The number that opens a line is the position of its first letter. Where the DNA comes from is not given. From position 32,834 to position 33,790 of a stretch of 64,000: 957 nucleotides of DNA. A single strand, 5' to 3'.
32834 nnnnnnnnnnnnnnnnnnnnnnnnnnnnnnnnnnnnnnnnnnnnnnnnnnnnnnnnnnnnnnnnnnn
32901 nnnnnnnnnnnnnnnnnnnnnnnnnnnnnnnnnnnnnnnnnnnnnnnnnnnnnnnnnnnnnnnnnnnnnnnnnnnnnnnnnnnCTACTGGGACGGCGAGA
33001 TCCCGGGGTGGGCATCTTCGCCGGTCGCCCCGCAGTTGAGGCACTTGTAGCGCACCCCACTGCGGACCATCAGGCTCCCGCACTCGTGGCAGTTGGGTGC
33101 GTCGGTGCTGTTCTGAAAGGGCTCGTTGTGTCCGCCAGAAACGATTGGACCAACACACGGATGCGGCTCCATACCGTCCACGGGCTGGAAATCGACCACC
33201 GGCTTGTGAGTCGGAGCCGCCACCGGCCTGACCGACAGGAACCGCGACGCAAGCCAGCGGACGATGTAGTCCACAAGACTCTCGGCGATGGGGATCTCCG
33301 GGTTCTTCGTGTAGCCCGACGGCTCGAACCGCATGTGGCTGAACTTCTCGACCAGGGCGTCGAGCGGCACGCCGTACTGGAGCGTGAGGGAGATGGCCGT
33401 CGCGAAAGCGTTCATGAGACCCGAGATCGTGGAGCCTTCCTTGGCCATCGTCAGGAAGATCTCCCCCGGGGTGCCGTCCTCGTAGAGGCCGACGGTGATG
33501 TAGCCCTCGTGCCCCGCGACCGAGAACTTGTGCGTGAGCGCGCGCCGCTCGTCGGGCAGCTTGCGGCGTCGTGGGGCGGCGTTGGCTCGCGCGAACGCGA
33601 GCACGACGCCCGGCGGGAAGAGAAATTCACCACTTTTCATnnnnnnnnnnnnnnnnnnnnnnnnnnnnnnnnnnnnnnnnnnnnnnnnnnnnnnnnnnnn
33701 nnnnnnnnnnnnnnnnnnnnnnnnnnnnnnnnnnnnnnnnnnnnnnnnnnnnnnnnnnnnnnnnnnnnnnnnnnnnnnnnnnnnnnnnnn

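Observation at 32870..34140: Self-contained GC-rich operon (TSCPD protein + two zinc-ribbon proteins) inserted in the rpsP-KH-trmD operon where rimM is expected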

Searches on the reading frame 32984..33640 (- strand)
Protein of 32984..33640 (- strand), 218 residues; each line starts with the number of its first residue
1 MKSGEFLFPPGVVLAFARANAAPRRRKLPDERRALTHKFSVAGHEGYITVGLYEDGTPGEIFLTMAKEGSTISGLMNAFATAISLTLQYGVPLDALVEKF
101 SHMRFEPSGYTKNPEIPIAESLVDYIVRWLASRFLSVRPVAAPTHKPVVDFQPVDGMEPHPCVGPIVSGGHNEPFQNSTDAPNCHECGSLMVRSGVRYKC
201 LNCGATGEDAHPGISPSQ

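Call 4: search_protein_families(library=pfam, proteins=[window:32984-33640:-], max_evalue=0.1)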
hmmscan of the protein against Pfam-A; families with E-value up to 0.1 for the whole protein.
window:32984-33640:- (218 aa): 7 families
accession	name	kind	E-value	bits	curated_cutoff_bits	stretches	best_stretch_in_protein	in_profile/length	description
PF12637.14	TSCPD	-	3.4e-13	50.1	22.8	1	44-131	12-85/88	TSCPD domain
PF09723.15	Zn_ribbon_8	-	0.0095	16.4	34.4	0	172-191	15-37/41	Zinc ribbon domain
PF18551.6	TackOD1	-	0.026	14.5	32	1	180-207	146-173/188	Thaumarchaeal output domain 1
PF00569.23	ZZ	-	0.028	14.7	21.4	1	183-203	6-25/45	Zinc finger, ZZ type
PF12773.13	DZR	-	0.053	14.1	27.3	1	176-206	7-33/45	Double zinc ribbon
PF23783.1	Zn_ribbon_TiaS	-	0.078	13.2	27.3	0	182-206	2-28/41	TiaS C-terminal zinc ribbon domain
PF06221.18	zf-C2HC5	-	0.087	13.3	25.8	0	180-205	16-42/54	Putative zinc finger motif, C2HC5-type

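Call 12: find_homologous_proteins(query=window:32984-33640:-)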
Query window:32984-33640:- (218 aa): 7564 proteins with E <= 0.001 among 7852 candidates; the best 120 are listed.
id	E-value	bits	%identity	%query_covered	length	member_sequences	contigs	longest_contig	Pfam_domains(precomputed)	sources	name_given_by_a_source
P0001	5.6e-99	348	-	-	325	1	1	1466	PF12637.15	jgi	jgi:hypothetical protein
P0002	2.0e-79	284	58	88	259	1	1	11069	PF12637.15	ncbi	-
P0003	2.6e-79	284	62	86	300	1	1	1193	PF12637.15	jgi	jgi:ribonucleoside-diphosphate reductase alpha chain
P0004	2.9e-79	284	70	84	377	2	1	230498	PF02867.21,PF12637.15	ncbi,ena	-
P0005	5.4e-79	283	63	84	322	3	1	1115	PF02867.21,PF12637.15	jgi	jgi:ribonucleoside-diphosphate reductase alpha chain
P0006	1.1e-78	282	65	84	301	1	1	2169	PF02867.21,PF12637.15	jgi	jgi:ribonucleoside-diphosphate reductase alpha chain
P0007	3.2e-78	280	87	54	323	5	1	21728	PF02867.21,PF12637.15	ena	-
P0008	3.7e-78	280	63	84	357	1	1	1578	PF02867.21,PF12637.15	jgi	jgi:ribonucleoside-diphosphate reductase alpha chain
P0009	4.6e-78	280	60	85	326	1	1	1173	PF02867.21,PF12637.15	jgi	-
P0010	9.5e-78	279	69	84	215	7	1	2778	PF12637.15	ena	-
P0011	1.5e-77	278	70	84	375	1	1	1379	PF02867.21,PF12637.15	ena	-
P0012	3.0e-77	277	63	84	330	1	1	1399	PF02867.21,PF12637.15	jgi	jgi:ribonucleoside-diphosphate reductase alpha chain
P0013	3.7e-77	277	60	84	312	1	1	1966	PF02867.21,PF12637.15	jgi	jgi:ribonucleoside-diphosphate reductase alpha chain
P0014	5.4e-77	276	60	93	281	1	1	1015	PF12637.15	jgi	-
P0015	5.7e-77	276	66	86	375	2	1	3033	PF02867.21,PF12637.15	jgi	jgi:ribonucleoside-diphosphate reductase alpha chain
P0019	2.3e-76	274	67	85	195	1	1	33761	PF12637.15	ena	-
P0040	1.2e-72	262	64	84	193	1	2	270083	PF12637.15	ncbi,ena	-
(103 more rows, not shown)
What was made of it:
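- Closest known: Stand-alone TSCPD-domain proteins. Different: The sequence clearly belongs to the NrdJ-attached branch, with 60-70% identity to NrdJ C-termini (call 12).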

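Call 14: find_encoding_contigs(protein=window:32984-33640:-, flank=10000)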
Protein window:32984-33640:- (218 aa): no gene with exactly this product is on record in the collection.

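Call 19: search_protein_families(library=ncbifam, proteins=[window:32984-33640:-], max_evalue=1)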
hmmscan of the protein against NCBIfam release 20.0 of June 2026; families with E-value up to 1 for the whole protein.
window:32984-33640:- (218 aa): 7 families
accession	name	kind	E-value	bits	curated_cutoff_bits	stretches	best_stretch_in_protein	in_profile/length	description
NF005122.0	PRK06556.1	equivalog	2.6e-61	207.5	859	2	19-138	737-856/960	vitamin B12-dependent ribonucleotide reductase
NF005736.0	PRK07562.1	equivalog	1.3e-36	125.6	1737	1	23-138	967-1083/1222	vitamin B12-dependent ribonucleotide reductase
NF006417.0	PRK08665.1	equivalog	3.8e-08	32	961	1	23-205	594-755/759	vitamin B12-dependent ribonucleotide reductase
TIGR01384.1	TFS_arch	equivalog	0.065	13.9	64.75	1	184-207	3-26/101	transcription factor S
NF034126.3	PRK09521.1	equivalog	0.075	12.8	90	1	183-206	146-169/180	exosome complex RNA-binding protein Csl4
NF050000.1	IS1_IS1595_Zn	domain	0.093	13.3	28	1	184-206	1-30/34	IS1/IS1595 family N-terminal zinc-binding domain-containing protein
NF048018.1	IS256_N_4Cys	domain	0.12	13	27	1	183-206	1-30/31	transposase-like zinc-binding domain-containing protein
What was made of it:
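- On RimM (16S rRNA processing protein) at the rpsP-rimM-trmD position: No RimM or PRC hits for the three ORFs (calls 4, 19).
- NCBIfam B12-RNR NF005122, model positions 737-856 of 960, E=2.6e-61, but far below the full-length cut-off (call 19).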

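Call 20: search_protein_families(library=phrogs, proteins=[window:32984-33640:-], max_evalue=1)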
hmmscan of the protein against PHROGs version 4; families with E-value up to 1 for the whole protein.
window:32984-33640:- (218 aa): 6 families
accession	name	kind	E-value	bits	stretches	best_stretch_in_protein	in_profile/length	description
phrog_84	-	DNA, RNA and nucleotide metabolism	3.5e-07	29.7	1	23-206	798-971/975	ribonucleoside-diphosphate reductase large subunit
phrog_23565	-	DNA, RNA and nucleotide metabolism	1.4e-05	26.2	1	34-103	33-102/199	ribonucleotide reductase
phrog_22461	-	unknown function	0.0073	17.7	1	183-217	33-67/74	-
phrog_4852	-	unknown function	0.076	13.7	1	179-213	11-45/194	-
phrog_27447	-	unknown function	0.11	13.5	1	181-204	6-28/43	-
phrog_7410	-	unknown function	0.17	12.6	1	196-212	4-22/41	-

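Call 33: find_encoding_contigs(protein=P0040, flank=4000, max_places=2)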
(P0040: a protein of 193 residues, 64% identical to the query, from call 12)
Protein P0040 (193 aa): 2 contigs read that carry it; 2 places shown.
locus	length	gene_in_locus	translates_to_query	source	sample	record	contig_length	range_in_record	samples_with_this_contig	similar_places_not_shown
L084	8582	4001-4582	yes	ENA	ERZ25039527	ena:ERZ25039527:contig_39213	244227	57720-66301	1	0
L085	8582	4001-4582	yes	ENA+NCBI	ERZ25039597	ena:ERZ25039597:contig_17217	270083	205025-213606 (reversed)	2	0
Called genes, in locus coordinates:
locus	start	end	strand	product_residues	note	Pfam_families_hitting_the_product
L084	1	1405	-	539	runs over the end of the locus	PF01642:MM_CoA_mutase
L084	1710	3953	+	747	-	PF08471:Ribonuc_red_2_N, PF02867:Ribonuc_red_lgC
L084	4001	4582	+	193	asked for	PF12637:TSCPD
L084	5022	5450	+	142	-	PF00085:Thioredoxin (weak), PF00578:AhpC-TSA, PF08534:Redoxin, PF13098:Thioredoxin_2, PF13905:Thioredoxin_8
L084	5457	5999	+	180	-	PF10263:SprT-like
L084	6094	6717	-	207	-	PF00691:OmpA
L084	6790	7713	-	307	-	PF00092:VWA, PF13519:VWA_2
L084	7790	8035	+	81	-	-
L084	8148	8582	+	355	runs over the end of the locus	-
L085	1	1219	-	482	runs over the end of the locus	PF01642:MM_CoA_mutase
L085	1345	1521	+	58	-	-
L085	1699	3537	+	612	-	PF08471:Ribonuc_red_2_N, PF02867:Ribonuc_red_lgC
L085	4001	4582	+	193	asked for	PF12637:TSCPD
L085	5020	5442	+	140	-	PF00085:Thioredoxin (weak), PF00578:AhpC-TSA, PF08534:Redoxin, PF13098:Thioredoxin_2, PF13905:Thioredoxin_8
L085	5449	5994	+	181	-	PF10263:SprT-like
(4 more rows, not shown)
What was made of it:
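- Stand-alone ~190-aa TSCPD ORFs starting at the same motif lie next to RNR-barrel ORFs in some contigs, for example L084 (call 33).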

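Call 34: find_encoding_contigs(protein=P0019, flank=4000, max_places=2)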
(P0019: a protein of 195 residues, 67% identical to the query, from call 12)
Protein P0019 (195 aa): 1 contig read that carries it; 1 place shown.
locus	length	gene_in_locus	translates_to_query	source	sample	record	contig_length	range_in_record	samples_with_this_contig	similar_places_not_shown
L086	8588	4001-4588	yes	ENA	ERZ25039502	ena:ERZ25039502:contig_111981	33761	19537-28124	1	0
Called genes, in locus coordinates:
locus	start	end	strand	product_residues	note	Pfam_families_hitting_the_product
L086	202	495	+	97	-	-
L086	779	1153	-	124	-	PF01521:Fe-S_biosyn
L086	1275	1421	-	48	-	-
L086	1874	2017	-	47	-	-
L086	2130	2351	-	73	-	-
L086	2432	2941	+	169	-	PF02867:Ribonuc_red_lgC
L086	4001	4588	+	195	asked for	PF12637:TSCPD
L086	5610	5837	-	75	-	-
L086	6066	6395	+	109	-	-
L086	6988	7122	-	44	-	-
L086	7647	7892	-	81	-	PF09848:SLFN-g3_helicase (weak)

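Call 39: search_solved_structures(query=window:32984-33640:-, max_evalue=0.01, show_alignments=2)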
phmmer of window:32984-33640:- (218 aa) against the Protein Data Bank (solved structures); distinct sequences matched with E-value up to 0.01: 0.
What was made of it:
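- Tried and rejected: PDB sequence search: no solved CRD (call 39).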

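Call 42: find_encoding_contigs(protein=P0004, flank=3000, max_places=2)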
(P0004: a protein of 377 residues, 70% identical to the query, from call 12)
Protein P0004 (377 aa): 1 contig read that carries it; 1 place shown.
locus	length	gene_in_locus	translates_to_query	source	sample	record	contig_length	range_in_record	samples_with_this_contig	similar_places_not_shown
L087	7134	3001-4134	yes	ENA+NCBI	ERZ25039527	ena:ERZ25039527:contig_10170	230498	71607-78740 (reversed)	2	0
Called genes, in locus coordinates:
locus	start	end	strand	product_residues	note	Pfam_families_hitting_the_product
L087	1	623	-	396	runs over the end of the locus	PF01306:LacY_symp (faint), PF07690:MFS_1, PF12832:MFS_1_like (weak), PF00083:Sugar_tr (weak), PF13347:MFS_2 (weak)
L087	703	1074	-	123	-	PF01521:Fe-S_biosyn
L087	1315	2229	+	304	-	PF08471:Ribonuc_red_2_N, PF02867:Ribonuc_red_lgC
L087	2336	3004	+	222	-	-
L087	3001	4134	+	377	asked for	PF02867:Ribonuc_red_lgC, PF12637:TSCPD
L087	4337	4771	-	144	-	-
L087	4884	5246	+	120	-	PF04020:Phage_holin_4_2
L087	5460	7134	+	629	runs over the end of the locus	PF00800:PDT, PF00793:DAHP_synth_1, PF01817:CM_2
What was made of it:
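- Most 'stand-alone' database hits are frameshifted long-read assemblies (calls 34, 42).
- Tried and rejected: Most sit in frameshift-ridden long-read contigs (calls 33, 34, 42).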

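Call 43: find_encoding_contigs(protein=P0010, flank=3000, max_places=3)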
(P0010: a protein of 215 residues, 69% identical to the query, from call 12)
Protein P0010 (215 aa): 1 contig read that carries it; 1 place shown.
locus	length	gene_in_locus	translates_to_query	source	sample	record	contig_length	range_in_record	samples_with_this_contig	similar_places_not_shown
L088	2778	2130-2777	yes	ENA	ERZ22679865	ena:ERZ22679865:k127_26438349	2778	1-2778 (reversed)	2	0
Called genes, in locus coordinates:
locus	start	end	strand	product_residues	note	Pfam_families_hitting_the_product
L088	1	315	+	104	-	?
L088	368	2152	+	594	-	-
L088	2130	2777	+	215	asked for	PF12637:TSCPD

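Call 47: list_cluster_members(proteins=[P0004, P0002, P0007, P0010])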
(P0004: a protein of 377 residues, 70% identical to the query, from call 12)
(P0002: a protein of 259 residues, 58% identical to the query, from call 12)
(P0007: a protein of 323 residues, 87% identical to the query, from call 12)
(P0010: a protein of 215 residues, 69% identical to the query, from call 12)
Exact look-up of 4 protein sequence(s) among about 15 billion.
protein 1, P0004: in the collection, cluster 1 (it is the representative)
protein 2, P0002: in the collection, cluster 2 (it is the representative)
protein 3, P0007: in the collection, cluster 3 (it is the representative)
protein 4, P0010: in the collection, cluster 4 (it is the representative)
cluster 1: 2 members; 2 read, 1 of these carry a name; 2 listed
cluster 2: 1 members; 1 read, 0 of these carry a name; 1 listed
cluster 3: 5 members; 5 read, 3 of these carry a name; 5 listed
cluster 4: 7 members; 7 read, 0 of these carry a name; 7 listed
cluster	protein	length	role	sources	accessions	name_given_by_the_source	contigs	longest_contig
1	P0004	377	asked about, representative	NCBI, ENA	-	-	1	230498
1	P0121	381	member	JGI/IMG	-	ribonucleoside-diphosphate reductase alpha chain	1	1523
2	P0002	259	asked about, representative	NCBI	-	-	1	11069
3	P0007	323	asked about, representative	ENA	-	-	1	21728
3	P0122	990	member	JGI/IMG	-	ribonucleoside-diphosphate reductase alpha chain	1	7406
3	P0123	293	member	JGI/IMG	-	ribonucleoside-diphosphate reductase alpha chain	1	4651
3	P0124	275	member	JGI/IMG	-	ribonucleoside-diphosphate reductase alpha chain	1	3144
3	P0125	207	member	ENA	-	-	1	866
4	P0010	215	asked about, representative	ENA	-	-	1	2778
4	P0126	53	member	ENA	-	-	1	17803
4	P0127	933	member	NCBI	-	-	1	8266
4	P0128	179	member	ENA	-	-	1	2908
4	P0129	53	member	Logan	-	-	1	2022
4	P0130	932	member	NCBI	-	-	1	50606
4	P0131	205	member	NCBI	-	-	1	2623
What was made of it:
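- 7,564 homologues; the best are 60-70% identical C-termini of NrdJ (call 12), and their clusters include 930-990-aa full-length proteins (call 47). Its closest relatives are fused 930-990-aa NrdJ (call 47).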

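Call 68: find_encoding_contigs(protein=P0007, flank=3000, max_places=2)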
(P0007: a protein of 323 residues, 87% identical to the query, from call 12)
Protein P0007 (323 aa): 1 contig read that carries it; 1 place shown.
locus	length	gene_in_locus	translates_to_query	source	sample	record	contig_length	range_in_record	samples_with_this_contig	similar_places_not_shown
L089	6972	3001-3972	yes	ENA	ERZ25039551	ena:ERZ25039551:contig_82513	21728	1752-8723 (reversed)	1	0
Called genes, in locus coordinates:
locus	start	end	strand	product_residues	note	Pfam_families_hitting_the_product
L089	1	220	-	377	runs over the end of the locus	PF00083:Sugar_tr, PF07690:MFS_1, PF12832:MFS_1_like, PF13347:MFS_2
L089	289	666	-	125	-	PF01521:Fe-S_biosyn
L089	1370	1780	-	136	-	-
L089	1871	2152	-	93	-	-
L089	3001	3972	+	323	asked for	PF02867:Ribonuc_red_lgC, PF12637:TSCPD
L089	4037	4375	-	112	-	-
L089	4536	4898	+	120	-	PF04020:Phage_holin_4_2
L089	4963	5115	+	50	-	-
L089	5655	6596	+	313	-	PF00672:HAMP, PF00512:HisKA, PF02518:HATPase_c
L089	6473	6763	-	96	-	-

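Call 69: find_encoding_contigs(protein=P0002, flank=3000, max_places=2)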
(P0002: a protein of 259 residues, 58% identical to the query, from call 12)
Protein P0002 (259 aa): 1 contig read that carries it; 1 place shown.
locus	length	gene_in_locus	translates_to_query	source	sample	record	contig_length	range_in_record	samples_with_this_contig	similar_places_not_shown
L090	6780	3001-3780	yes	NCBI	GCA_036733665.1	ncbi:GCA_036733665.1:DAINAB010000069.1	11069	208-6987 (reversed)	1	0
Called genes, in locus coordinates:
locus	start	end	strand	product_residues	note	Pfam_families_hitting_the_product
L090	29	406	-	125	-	PF01521:Fe-S_biosyn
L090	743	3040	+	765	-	-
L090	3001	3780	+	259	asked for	PF12637:TSCPD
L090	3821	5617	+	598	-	PF13231:PMT_2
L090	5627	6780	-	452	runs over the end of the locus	?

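Call 75: search_protein_families(library=padloc, proteins=[window:32984-33640:-], max_evalue=0.1)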
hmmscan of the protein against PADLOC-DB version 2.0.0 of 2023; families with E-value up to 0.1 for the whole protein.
window:32984-33640:- (218 aa): 0 families

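Call 76: predict_structure(alignment_id=A1)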
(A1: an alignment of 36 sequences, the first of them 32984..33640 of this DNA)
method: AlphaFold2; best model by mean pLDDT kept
length: 218 residues; sequences in the alignment: 36
mean_pLDDT: 70.3   pTM: 0.51
mean pLDDT of the five models: 70.3, 70.2, 70.1, 63.6, 61.0
residues with pLDDT >= 90: 14; 70-90: 109; 50-70: 52; < 50: 43
segments of 3 or more residues with pLDDT < 50: 17-20, 140-172
pLDDT, mean of each block of 10 residues (from residue 1): 57 49 61 87 89 87 87 86 87 84 62 73 88 72 43 44 36 53 84 86 76 51
secondary structure, 60 per line:
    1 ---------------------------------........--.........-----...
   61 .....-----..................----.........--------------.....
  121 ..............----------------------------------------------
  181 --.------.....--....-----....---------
elements in order: E34-41 E44-52 E58-65 H71-88 H93-101 H116-134 E190-194 E197-200
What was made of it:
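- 32984..33640 (-): Chimeric 218-aa ORF. About 20 novel N-terminal residues (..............), then the NrdJ CRD (TSCPD-like core at 27-138, variable linker, Zn ribbon C184/C187/C200/C203), then 12 novel C-terminal residues (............). AlphaFold model: core and ribbon pLDDT about 85, linker disordered (call 76).
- The Zn ribbon and core are confidently modelled (call 76).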
